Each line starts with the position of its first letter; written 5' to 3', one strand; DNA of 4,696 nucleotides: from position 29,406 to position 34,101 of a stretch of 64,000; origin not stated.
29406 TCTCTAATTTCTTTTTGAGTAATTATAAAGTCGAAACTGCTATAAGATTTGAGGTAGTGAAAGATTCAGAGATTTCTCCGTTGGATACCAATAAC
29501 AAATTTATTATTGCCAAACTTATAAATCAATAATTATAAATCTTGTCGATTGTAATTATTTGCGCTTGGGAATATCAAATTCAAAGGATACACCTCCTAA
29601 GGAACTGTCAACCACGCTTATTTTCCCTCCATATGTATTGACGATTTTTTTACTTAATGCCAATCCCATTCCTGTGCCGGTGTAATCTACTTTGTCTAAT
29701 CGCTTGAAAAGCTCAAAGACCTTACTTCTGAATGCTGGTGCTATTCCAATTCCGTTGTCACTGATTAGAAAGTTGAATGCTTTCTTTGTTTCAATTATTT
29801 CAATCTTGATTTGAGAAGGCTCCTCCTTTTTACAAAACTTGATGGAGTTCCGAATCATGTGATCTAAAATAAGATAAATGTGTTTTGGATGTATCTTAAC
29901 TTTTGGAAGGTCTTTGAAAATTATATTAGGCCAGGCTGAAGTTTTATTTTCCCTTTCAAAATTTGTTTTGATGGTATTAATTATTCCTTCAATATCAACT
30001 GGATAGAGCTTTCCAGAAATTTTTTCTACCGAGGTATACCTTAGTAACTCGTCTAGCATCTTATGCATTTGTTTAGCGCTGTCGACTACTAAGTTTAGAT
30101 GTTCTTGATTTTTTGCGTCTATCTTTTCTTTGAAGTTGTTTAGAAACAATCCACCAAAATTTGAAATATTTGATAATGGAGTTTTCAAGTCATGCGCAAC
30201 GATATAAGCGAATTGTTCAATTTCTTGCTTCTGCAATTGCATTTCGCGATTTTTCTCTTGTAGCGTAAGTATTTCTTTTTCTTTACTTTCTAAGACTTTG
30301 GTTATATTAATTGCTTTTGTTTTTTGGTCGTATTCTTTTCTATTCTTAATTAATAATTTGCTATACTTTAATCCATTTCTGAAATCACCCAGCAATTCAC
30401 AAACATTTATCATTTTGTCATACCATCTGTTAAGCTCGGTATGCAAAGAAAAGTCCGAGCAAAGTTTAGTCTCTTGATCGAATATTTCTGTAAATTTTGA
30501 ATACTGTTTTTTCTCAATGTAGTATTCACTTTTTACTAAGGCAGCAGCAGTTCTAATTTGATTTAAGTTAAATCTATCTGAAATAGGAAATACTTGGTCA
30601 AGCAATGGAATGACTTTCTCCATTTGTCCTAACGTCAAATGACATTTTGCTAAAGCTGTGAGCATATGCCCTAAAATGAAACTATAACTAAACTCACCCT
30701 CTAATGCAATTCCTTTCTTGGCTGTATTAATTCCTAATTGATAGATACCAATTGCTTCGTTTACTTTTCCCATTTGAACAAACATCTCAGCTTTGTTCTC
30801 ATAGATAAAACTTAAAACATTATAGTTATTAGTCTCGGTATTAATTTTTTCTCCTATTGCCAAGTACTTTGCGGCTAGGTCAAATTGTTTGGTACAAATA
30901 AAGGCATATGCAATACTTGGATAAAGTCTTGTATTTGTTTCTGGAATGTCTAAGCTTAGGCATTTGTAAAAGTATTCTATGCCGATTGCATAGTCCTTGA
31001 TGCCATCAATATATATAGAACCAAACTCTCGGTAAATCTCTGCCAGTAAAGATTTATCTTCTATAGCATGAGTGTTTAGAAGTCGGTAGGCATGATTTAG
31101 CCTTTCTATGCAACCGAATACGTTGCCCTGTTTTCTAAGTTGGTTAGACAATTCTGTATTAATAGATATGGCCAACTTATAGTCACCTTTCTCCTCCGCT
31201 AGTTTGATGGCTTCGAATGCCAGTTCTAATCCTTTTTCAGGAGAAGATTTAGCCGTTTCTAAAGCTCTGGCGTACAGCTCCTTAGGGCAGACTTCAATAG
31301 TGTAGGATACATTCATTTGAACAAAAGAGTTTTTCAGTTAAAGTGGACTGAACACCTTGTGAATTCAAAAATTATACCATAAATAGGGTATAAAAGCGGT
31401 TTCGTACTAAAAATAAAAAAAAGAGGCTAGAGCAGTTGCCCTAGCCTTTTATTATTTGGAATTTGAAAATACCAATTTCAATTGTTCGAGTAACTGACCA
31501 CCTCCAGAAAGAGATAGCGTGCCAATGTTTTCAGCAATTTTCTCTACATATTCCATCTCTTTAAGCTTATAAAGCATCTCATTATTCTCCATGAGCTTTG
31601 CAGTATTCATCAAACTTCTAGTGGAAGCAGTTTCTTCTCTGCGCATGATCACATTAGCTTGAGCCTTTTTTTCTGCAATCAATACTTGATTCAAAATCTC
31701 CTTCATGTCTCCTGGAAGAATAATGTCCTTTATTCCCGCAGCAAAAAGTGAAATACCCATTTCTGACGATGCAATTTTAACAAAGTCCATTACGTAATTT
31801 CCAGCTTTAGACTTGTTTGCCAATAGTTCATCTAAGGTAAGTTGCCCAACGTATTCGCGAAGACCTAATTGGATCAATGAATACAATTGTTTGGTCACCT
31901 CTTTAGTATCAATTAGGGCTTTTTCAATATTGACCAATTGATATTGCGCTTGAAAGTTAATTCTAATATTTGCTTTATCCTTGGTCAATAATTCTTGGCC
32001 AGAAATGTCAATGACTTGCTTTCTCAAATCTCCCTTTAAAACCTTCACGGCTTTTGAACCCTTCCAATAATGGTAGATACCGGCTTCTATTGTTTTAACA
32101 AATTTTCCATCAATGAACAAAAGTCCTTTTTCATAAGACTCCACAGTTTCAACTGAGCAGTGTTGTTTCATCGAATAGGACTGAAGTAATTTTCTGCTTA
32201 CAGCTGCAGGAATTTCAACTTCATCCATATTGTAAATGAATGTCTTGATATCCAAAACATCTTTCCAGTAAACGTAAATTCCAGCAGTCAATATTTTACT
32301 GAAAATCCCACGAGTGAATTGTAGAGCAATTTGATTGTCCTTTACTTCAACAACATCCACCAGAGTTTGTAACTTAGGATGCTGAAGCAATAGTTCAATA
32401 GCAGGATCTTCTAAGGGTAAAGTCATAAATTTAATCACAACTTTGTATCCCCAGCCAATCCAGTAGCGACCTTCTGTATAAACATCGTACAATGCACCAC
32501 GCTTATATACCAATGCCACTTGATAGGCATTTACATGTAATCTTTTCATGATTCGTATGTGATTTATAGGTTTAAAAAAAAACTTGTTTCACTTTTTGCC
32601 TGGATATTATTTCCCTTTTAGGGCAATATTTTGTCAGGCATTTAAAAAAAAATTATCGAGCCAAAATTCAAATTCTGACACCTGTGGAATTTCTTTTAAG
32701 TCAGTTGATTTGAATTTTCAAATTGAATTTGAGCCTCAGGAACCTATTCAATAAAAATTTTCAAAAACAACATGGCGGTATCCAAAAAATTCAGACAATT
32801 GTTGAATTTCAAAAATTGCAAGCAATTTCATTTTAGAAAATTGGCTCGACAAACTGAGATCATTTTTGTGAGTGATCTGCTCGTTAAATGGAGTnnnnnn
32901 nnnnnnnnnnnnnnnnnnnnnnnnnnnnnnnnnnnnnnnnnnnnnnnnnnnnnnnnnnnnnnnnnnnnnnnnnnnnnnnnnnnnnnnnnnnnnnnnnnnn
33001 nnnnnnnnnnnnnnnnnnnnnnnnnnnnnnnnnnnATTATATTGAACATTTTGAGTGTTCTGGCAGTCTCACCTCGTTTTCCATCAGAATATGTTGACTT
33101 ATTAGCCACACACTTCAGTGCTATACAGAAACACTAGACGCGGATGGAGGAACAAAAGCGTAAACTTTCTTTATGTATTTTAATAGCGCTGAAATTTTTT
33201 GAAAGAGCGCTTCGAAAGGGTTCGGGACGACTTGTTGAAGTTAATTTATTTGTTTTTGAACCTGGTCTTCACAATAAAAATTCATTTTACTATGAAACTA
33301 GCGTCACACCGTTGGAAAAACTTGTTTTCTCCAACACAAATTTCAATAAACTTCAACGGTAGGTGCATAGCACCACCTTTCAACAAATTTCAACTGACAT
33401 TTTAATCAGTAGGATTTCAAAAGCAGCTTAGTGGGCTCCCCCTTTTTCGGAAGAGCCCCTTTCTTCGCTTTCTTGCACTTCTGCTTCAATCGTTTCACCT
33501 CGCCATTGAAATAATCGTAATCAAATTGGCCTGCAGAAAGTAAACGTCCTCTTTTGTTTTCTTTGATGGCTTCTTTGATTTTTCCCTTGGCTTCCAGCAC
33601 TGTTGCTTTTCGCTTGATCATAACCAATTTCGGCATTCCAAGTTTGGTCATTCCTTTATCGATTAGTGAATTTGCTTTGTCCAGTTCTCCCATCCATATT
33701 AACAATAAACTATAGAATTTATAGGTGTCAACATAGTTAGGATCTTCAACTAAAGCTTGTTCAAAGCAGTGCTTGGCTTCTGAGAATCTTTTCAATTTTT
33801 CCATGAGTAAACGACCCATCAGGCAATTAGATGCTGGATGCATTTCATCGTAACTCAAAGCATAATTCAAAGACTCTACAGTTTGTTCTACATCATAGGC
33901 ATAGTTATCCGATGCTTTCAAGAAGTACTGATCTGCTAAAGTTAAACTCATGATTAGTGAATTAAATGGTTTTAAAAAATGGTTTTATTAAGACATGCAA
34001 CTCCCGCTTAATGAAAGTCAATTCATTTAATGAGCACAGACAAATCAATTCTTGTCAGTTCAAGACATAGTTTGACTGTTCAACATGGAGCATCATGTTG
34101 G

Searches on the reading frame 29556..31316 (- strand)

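Call 73: search_protein_families(library=pfam, proteins=[window:29556-31316:-], max_evalue=0.0001)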
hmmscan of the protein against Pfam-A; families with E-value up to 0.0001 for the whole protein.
window:29556-31316:- (586 aa): 3 families
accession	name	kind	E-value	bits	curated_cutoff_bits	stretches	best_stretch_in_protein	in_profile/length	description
PF02518.31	HATPase_c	-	3.4e-19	69.8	26.4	1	477-585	3-110/111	Histidine kinase-, DNA gyrase B-, and HSP90-like ATPase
PF00512.31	HisKA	-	8.7e-10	39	26.9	1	367-431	3-64/66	His Kinase A (phospho-acceptor) domain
PF17874.7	TPR_MalT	-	3.6e-05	23.6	45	0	29-103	59-133/336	MalT-like TPR region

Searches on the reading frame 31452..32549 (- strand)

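Call 73: search_protein_families(library=pfam, proteins=[window:31452-32549:-], max_evalue=0.0001)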
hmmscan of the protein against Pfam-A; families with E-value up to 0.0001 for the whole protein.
window:31452-32549:- (365 aa): 2 families
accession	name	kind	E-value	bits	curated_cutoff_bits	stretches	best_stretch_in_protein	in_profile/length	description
PF01145.31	Band_7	-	2.5e-22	80.2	23.6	1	135-306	2-175/176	SPFH domain / Band 7 family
PF13421.11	Band_7_1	-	5.3e-05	23.4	24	0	213-288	128-205/211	SPFH domain-Band 7 family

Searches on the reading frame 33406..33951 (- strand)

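Call 73: search_protein_families(library=pfam, proteins=[window:33406-33951:-], max_evalue=0.0001)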
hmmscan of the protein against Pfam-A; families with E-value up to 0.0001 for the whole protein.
window:33406-33951:- (181 aa): 3 families
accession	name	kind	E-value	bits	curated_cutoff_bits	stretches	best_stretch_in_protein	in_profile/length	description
PF07719.23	TPR_2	-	2.3e-06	27.7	27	0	50-73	11-34/34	Tetratricopeptide repeat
PF00515.34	TPR_1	-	6.7e-06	26.1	27.8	0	52-73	13-34/34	Tetratricopeptide repeat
PF14559.12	TPR_19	-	1.2e-05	26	25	0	54-99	5-50/68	Tetratricopeptide repeat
